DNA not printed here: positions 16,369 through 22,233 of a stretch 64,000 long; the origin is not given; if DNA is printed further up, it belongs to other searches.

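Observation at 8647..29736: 21-kb, four-gene operon for three giant envelope proteins plus a small lipoprotein: candidate uncharacterised cell-surface assembly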

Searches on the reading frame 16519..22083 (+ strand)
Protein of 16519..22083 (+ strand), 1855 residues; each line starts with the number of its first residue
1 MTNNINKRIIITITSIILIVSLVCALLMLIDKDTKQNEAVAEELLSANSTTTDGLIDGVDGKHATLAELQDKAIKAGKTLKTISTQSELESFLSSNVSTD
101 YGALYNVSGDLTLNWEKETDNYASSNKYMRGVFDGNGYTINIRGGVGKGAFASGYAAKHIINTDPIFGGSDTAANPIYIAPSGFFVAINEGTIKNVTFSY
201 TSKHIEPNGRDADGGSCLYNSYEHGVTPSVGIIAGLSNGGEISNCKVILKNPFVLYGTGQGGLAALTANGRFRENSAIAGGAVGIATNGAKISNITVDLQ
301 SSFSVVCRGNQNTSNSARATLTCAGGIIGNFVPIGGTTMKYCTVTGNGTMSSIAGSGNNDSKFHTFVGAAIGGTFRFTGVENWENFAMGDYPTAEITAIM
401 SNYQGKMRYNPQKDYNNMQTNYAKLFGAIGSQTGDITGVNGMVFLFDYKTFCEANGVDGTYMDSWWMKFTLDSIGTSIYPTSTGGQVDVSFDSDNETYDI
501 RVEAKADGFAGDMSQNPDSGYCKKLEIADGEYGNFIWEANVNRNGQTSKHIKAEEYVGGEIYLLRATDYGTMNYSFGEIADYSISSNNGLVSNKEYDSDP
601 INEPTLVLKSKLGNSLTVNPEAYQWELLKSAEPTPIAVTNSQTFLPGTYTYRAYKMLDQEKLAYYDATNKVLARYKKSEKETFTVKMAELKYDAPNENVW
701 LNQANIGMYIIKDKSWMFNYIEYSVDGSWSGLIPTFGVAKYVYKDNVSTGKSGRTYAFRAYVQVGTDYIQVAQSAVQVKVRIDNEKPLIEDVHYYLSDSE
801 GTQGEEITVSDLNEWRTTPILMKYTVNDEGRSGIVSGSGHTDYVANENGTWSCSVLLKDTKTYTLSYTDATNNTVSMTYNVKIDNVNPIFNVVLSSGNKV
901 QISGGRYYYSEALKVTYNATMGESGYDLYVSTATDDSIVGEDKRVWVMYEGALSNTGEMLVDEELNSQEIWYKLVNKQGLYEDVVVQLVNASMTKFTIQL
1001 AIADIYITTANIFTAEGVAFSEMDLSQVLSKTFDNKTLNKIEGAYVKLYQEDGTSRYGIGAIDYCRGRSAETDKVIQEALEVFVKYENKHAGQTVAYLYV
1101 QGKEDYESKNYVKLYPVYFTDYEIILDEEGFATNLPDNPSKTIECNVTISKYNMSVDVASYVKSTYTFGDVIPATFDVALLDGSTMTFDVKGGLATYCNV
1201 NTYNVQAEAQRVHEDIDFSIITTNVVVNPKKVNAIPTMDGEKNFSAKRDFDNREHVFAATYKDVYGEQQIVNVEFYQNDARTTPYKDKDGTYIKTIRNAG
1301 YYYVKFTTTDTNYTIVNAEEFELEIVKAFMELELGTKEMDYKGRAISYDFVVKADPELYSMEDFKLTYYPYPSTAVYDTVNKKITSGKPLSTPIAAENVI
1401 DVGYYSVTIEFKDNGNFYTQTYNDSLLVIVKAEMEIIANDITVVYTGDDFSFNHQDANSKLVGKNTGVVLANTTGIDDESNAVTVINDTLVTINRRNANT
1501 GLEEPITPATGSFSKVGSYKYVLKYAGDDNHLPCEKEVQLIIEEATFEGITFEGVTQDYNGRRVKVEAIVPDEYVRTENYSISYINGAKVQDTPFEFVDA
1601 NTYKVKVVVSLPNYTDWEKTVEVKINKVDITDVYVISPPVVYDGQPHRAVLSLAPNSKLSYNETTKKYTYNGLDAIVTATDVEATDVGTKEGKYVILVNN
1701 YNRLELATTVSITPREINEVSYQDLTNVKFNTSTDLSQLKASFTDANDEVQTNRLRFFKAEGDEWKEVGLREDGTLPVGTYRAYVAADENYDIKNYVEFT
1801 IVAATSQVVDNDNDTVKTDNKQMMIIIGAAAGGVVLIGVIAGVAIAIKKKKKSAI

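Call 7: search_protein_families(library=pfam, proteins=[window:16519-22083:+], max_evalue=0.01)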
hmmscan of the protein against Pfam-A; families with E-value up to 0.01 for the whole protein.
window:16519-22083:+ (1855 aa): 1 family
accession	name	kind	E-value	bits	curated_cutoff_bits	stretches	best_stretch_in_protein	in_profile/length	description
PF08308.17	PEGA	-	0.00049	20.4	20.8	1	1584-1627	16-59/71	PEGA domain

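Call 8: search_protein_families(library=ncbifam, proteins=[window:16519-22083:+], max_evalue=0.01)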
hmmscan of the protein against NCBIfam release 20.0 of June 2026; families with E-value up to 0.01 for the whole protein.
window:16519-22083:+ (1855 aa): 0 families

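Call 16: search_solved_structures(query=window:16519-22083:+, max_evalue=1)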
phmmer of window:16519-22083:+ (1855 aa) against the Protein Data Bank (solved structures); distinct sequences matched with E-value up to 1: 2.
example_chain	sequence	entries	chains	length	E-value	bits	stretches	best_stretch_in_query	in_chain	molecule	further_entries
9dve_A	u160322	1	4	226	0.3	11.6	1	1542-1649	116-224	Kohinoor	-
7rri_A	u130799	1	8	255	0.78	10.2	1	1542-1650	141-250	Fluorescent protein Dronpa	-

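Call 100: search_protein_families(library=phrogs, proteins=[window:16519-22083:+], max_evalue=0.001)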
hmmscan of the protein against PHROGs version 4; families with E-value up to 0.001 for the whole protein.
window:16519-22083:+ (1855 aa): 0 families
